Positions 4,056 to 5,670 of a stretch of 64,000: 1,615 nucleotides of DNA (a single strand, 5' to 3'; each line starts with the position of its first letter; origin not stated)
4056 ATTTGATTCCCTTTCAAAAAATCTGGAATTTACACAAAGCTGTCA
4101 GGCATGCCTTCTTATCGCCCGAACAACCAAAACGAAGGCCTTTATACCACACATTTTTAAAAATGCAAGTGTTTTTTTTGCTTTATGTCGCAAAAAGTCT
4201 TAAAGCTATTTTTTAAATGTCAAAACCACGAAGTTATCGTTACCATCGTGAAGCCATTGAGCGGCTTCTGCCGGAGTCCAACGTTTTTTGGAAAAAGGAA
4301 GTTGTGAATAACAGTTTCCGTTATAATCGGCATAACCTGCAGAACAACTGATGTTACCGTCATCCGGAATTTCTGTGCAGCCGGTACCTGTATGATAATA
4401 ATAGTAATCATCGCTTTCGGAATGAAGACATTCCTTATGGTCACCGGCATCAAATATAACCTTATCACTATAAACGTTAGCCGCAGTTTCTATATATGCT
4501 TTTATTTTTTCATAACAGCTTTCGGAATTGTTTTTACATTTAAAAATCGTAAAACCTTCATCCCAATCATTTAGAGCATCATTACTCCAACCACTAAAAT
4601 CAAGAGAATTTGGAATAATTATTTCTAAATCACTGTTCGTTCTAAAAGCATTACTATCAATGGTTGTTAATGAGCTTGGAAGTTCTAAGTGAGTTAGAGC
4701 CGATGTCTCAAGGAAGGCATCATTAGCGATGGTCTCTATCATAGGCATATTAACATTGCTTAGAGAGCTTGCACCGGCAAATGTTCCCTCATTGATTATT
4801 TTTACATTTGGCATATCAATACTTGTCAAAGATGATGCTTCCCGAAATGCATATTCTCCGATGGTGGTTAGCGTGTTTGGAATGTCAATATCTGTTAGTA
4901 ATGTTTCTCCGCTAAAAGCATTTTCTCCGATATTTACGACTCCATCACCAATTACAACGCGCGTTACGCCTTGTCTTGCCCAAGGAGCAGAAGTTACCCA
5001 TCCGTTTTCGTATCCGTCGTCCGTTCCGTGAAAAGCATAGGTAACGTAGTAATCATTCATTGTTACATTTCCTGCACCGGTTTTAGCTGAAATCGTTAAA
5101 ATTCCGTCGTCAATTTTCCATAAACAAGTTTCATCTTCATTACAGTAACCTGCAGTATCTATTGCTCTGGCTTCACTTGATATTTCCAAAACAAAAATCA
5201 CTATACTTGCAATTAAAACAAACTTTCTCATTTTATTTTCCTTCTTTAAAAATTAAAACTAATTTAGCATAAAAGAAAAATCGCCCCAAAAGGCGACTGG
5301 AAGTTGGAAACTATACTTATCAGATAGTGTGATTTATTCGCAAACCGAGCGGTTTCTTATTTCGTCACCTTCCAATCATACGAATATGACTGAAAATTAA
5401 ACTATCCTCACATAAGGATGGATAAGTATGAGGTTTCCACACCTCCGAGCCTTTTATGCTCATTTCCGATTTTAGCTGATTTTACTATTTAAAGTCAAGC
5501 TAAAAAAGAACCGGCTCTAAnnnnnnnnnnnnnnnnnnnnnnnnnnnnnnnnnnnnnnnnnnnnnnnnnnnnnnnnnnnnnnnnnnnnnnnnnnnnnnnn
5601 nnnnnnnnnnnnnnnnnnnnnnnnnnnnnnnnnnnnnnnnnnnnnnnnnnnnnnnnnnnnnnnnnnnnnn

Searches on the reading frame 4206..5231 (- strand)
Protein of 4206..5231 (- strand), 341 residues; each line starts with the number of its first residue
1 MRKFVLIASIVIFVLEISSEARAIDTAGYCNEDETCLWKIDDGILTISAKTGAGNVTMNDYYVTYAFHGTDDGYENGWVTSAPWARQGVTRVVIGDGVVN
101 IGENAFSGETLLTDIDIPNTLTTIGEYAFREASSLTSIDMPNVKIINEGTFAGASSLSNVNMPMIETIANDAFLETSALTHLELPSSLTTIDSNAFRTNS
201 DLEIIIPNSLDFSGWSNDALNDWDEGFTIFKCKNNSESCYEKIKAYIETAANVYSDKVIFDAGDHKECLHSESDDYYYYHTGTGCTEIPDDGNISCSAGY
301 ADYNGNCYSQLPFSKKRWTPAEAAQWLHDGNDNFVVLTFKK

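Call 8: search_protein_families(library=pfam, proteins=[window:4206-5231:-], max_evalue=0.01)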
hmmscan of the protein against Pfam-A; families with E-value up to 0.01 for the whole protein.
window:4206-5231:- (341 aa): 2 families
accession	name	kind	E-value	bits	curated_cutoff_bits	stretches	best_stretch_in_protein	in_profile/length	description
PF13306.12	LRR_5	-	2.1e-25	89.5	27.7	1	89-202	13-126/127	BspA type Leucine rich repeat region (6 copies)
PF13855.12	LRR_8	-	3.8e-05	23.8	27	0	165-203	13-52/61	Leucine rich repeat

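Call 16: search_protein_families(library=ncbifam, proteins=[window:4206-5231:-], max_evalue=0.01)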
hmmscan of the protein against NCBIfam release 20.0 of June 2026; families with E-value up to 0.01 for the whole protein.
window:4206-5231:- (341 aa): 2 families
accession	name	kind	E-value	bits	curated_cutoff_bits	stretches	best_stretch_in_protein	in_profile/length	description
NF047961.1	adhesin_HupY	equivalog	4.2e-14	51.6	1250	2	135-213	166-245/978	leucine-rich repeat adhesin HupY/LrrG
NF045861.1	glide_Gli349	exception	1.7e-10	38.2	1750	1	90-156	2703-2770/3169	gliding machinery surface structure protein Gli349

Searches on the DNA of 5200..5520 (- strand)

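Call 47: build_rna_model(alignment_id=A3, structure=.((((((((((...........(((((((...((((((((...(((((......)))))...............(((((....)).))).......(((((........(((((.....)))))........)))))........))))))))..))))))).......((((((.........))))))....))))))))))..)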
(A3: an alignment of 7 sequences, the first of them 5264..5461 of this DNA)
Model R1 built from alignment A3 (7 sequences, 206 columns); structure: as given.
model positions 196; base pairs 51; branch points 3; effective number of sequences 1.45; information 0.59 bits per position. Calibrated on 0.2 Mb of random sequence (short: E-values are rough).
structure used (alignment columns):
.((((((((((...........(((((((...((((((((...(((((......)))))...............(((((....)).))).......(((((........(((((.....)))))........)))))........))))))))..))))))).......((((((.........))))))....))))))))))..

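Call 48: search_with_rna_model(model_id=R1, sources=[window, L001, L002, L003, L004, L005, L006, L007, L008, L009, L010, L011, L013, L014, L015, L016, L017, L018], max_evalue=10, make_alignment=true)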
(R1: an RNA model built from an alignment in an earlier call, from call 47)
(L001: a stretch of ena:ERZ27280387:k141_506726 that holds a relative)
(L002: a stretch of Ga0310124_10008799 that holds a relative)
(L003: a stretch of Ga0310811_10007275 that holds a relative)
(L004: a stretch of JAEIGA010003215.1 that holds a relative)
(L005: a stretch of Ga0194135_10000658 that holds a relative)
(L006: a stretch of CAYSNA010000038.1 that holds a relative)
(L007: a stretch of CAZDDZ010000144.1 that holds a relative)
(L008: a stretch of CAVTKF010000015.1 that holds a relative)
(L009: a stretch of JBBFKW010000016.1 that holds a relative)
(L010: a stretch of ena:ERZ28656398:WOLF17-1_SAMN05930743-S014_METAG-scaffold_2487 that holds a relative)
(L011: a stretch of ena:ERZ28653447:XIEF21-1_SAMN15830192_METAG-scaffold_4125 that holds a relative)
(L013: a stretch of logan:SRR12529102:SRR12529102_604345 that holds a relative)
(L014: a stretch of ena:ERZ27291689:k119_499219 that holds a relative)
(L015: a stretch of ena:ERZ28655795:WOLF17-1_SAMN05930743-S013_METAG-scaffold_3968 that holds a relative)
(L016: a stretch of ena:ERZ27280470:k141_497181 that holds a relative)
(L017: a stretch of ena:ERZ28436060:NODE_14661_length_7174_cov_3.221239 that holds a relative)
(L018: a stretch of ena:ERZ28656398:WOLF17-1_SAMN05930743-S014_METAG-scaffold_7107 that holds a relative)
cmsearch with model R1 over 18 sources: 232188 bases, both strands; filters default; matches with E-value up to 10: 33.
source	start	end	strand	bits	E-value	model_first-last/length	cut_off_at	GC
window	30925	31120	+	224.9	1.3e-61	1-196/196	no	0.38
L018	24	220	-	213.3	2.4e-58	1-196/196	no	0.39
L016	5461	5655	+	210.5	1.5e-57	1-196/196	no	0.4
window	5266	5461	-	208.4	5.8e-57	1-196/196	no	0.39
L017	694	893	+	200.3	1.2e-54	1-196/196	no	0.35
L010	233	428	-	197.1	9.7e-54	1-196/196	no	0.39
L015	9466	9672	+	167.4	2.4e-45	1-196/196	no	0.36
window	23950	24128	-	154.7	9.8e-42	1-196/196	no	0.35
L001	710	890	+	148.6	5.4e-40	1-196/196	no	0.41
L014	7276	7450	+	120.6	4.6e-32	1-196/196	no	0.39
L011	4425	4567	-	31.1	1e-06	1-196/196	no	0.41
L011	9816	9972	+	30.9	1.2e-06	1-196/196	no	0.39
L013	1230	1386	+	30.9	1.2e-06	1-196/196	no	0.39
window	63368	63576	+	28.4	6.1e-06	1-196/196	no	0.42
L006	2253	2300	+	21.9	0.00043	1-196/196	no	0.52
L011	17049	17274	-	21.5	0.00057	1-196/196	no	0.43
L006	2254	2301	-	19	0.0028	1-196/196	no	0.54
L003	4005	4052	+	16.3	0.017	1-196/196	no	0.52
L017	697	872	-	15.7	0.025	1-196/196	no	0.35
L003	4007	4052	-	13.8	0.082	1-196/196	no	0.54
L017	6824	6865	-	12.4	0.21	1-196/196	no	0.31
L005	6022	6049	+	11.9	0.29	1-196/196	no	0.54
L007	3032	3109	-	11.6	0.36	1-196/196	no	0.47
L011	16608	16760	-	10.7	0.64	25-155/196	no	0.35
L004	4317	4349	+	9.8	1.2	1-196/196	no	0.42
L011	10824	10854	-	8.5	2.7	1-196/196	no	0.32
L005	6023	6050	-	7.8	4.2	1-196/196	no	0.54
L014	3096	3122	+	7.8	4.3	60-86/196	no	0.44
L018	206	232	+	6.9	7.7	1-196/196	no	0.37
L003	12822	12911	+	6.7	8.8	1-196/196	no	0.33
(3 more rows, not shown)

Alignment A4: 33 matches aligned to the model, 404 columns, each read 5' to 3' on its own strand. Consensus structure (alignment columns), stored with it:
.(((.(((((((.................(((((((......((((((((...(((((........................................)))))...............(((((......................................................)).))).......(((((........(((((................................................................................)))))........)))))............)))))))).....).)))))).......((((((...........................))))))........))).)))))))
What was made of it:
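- The other CM hits in the window score below 12 bits (call 48).
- Tried and rejected: These score under 22 bits with the CM, over roughly 30-80-nt stretches (call 48).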

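Call 53: search_with_rna_model(model_id=R1, sources=[window, L001, L010, L011, L014, L015, L016, L017, L018], max_evalue=1e-20, make_alignment=true)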
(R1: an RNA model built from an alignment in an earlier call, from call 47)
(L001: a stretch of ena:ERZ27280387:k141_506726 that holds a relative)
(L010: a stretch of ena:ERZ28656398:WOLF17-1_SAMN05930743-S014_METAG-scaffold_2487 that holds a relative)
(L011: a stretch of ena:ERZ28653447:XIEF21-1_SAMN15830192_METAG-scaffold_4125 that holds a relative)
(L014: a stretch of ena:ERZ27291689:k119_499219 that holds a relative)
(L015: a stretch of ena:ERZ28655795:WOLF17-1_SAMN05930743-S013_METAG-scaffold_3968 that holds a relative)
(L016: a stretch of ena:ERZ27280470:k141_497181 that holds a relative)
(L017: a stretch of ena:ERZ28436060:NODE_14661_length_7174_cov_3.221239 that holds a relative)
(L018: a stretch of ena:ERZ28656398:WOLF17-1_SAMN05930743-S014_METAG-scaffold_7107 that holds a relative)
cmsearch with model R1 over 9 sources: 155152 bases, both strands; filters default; matches with E-value up to 1e-20: 10.
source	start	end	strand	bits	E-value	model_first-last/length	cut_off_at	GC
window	30925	31120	+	224.9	8.5e-62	1-196/196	no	0.38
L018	24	220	-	213.3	1.6e-58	1-196/196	no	0.39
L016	5461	5655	+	210.5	1e-57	1-196/196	no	0.4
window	5266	5461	-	208.4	3.9e-57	1-196/196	no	0.39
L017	694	893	+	200.3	7.9e-55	1-196/196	no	0.35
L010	233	428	-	197.1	6.5e-54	1-196/196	no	0.39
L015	9466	9672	+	167.4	1.6e-45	1-196/196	no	0.36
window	23950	24128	-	154.7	6.5e-42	1-196/196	no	0.35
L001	710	890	+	148.6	3.6e-40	1-196/196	no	0.41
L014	7276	7450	+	120.6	3e-32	1-196/196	no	0.39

Alignment A5: 10 matches aligned to the model, 212 columns, each read 5' to 3' on its own strand. Consensus structure (alignment columns), stored with it:
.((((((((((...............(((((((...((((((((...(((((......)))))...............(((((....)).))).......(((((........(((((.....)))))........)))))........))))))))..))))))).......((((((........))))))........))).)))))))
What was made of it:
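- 5266..5498 (-): Copy A: promoter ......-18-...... (5498-5469) and leader RNA 5461-5266. It lies upstream of the LRR paralog at 4206-5231(-). CM 208.4 bits (call 53).
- Checked: The RNA element proper is 30925-31120(+), 5266-5461(-) and 23950-24128(-) (calls 48, 53).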

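Call 65: search_rna_families(source=window, start=5200, end=5520, threshold=evalue, max_evalue=10)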
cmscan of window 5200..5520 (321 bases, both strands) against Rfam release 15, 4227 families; matches with E-value up to 10: 7.
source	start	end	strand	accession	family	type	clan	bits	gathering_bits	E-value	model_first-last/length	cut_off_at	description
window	5229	5306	-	RF02900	AaHKsRNA82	Gene; sRNA;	-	19.6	51.4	1.5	1-81/81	no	Aggregatibacter sRNA 82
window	5231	5306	+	RF02059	STnc50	Gene; sRNA;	-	17.3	55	2.3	1-84/84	no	Salmonella enterica sRNA STnc40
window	5224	5403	+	RF00429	SNORA29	Gene; snRNA; snoRNA; HACA-box;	CL00030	17.1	50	1.6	1-140/140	no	Small nucleolar RNA SNORA29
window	5229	5297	-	RF02980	freshwater-2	Cis-reg;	-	16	49.9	4.2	1-84/84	no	freshwater-2 RNA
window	5374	5470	-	RF01860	Afu_455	Gene; snRNA; snoRNA; CD-box;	-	14.5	48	4.3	1-92/92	no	A. fumigatus snoRNA Afu_455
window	5222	5294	-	RF03719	mir-3914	Gene; miRNA;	-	13.3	97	9.8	1-95/95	no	mir-3914 microRNA precursor family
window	5215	5229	+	RF01792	eiav_FSE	Cis-reg; frameshift_element;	-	12.8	40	1.5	1-35/35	no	ribosomal frameshift site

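Call 71: search_with_rna_model(model_id=R1, sources=[L019, L020, L021, L022, L023, L024, L025, L026, L027], max_evalue=1)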
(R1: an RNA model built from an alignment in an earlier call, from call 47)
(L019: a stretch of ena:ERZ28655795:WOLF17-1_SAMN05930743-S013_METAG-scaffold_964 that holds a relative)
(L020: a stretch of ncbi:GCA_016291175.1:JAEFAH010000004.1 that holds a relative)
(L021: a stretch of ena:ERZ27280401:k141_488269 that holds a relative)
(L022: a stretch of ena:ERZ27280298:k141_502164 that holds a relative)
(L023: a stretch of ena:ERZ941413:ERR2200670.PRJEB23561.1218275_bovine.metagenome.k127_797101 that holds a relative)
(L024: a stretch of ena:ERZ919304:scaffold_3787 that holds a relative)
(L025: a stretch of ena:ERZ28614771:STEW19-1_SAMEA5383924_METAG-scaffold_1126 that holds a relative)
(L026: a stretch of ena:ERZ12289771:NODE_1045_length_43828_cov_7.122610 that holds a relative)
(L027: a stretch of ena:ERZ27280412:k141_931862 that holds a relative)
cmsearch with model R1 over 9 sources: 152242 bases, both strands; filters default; matches with E-value up to 1: 8.
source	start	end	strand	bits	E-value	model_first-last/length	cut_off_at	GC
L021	15737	15918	-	64.5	2.4e-16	1-196/196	no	0.42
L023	15737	15918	-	64.2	2.8e-16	1-196/196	no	0.42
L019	15741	15922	-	61.2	2.1e-15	1-196/196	no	0.43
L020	15739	15920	-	61.2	2.1e-15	1-196/196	no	0.43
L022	15739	15920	-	61.2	2.1e-15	1-196/196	no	0.43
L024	15740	15921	-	61.2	2.1e-15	1-196/196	no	0.43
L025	15739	15920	-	61.2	2.1e-15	1-196/196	no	0.43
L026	15738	15919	-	61.2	2.1e-15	1-196/196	no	0.43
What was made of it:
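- On Invertible DNA switch (cwpV/fimS type): All copies are in the same orientation relative to the gene (calls 48, 53, 71).
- All copies are in one orientation relative to promoter and gene (calls 48, 53, 71).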

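Call 76: search_with_rna_model(model_id=R1, sources=[window, L001, L010, L011, L014, L015, L016, L017, L018, L019, L021, L023], max_evalue=0.0001, make_alignment=true)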
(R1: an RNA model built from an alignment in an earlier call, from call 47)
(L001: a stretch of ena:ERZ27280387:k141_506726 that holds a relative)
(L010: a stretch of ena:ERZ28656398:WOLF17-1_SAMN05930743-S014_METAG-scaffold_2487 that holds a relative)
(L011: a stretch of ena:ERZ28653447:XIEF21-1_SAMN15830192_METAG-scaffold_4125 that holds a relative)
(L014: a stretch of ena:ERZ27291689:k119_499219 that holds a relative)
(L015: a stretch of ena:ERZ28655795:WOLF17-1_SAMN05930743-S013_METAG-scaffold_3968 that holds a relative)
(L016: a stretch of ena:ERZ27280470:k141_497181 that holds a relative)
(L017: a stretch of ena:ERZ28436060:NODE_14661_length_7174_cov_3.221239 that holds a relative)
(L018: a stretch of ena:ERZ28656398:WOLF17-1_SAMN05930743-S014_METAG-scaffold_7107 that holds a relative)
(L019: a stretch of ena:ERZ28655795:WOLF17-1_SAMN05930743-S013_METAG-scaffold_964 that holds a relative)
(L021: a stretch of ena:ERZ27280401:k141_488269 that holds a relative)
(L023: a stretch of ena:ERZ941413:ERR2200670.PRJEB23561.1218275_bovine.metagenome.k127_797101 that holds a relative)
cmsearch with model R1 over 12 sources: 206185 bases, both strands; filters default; matches with E-value up to 0.0001: 16.
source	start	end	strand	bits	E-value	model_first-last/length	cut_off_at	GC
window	30925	31120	+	224.9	1.1e-61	1-196/196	no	0.38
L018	24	220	-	213.3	2.2e-58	1-196/196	no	0.39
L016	5461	5655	+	210.5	1.3e-57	1-196/196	no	0.4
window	5266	5461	-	208.4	5.2e-57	1-196/196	no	0.39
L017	694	893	+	200.3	1.1e-54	1-196/196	no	0.35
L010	233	428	-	197.1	8.7e-54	1-196/196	no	0.39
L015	9466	9672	+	167.4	2.2e-45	1-196/196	no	0.36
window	23950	24128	-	154.7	8.7e-42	1-196/196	no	0.35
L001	710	890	+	148.6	4.8e-40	1-196/196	no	0.41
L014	7276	7450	+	120.6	4e-32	1-196/196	no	0.39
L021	15737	15918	-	64.5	3.2e-16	1-196/196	no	0.42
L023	15737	15918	-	64.2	3.8e-16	1-196/196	no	0.42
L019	15741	15922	-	61.2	2.8e-15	1-196/196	no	0.43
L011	4425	4567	-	31.1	9.1e-07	1-196/196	no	0.41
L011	9816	9972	+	30.9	1.1e-06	1-196/196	no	0.39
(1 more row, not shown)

Alignment A7: 16 matches aligned to the model, 251 columns, each read 5' to 3' on its own strand. Consensus structure (alignment columns), stored with it:
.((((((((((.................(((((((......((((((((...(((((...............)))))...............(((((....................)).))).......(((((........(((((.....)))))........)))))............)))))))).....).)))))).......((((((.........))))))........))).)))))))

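Call 83: search_with_rna_model(model_id=R1, sources=[window, L001, L010, L014, L015, L016, L017, L018, L019, L021, L023], max_evalue=1e-10, make_alignment=true)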
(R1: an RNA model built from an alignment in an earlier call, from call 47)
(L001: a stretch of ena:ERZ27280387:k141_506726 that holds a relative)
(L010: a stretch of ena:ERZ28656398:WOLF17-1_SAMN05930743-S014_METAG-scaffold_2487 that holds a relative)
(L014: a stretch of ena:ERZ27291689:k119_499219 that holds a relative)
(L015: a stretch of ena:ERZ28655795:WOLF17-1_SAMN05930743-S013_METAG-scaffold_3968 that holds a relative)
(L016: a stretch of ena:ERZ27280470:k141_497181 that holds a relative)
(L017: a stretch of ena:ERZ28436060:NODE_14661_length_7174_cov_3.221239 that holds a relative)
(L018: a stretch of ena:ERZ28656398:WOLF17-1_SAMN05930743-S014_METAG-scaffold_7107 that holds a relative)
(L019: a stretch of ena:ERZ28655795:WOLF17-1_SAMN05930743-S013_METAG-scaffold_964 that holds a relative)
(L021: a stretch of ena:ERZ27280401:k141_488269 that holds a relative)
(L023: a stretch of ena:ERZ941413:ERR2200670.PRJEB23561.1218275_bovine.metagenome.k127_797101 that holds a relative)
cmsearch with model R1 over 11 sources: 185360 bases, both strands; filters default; matches with E-value up to 1e-10: 13.
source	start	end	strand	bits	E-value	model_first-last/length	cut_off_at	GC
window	30925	31120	+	224.9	1e-61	1-196/196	no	0.38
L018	24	220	-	213.3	1.9e-58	1-196/196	no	0.39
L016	5461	5655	+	210.5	1.2e-57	1-196/196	no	0.4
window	5266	5461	-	208.4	4.7e-57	1-196/196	no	0.39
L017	694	893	+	200.3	9.5e-55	1-196/196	no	0.35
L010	233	428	-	197.1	7.8e-54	1-196/196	no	0.39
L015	9466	9672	+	167.4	1.9e-45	1-196/196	no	0.36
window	23950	24128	-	154.7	7.8e-42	1-196/196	no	0.35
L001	710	890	+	148.6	4.3e-40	1-196/196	no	0.41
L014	7276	7450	+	120.6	3.6e-32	1-196/196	no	0.39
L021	15737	15918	-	64.5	2.9e-16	1-196/196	no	0.42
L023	15737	15918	-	64.2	3.4e-16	1-196/196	no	0.42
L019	15741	15922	-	61.2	2.5e-15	1-196/196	no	0.43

Alignment A8: 13 matches aligned to the model, 231 columns, each read 5' to 3' on its own strand. Consensus structure (alignment columns), stored with it:
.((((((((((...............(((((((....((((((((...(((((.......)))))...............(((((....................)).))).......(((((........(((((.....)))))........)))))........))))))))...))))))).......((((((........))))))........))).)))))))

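Call 89: search_with_rna_model(model_id=R1, sources=[L028, L029, L030, L031], max_evalue=1)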
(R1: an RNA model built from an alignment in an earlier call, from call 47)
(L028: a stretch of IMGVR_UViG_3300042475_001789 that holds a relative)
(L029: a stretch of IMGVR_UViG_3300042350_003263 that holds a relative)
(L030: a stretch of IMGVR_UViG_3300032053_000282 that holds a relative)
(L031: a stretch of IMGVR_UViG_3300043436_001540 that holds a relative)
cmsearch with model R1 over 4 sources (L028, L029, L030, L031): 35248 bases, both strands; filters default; matches with E-value up to 1: 0.
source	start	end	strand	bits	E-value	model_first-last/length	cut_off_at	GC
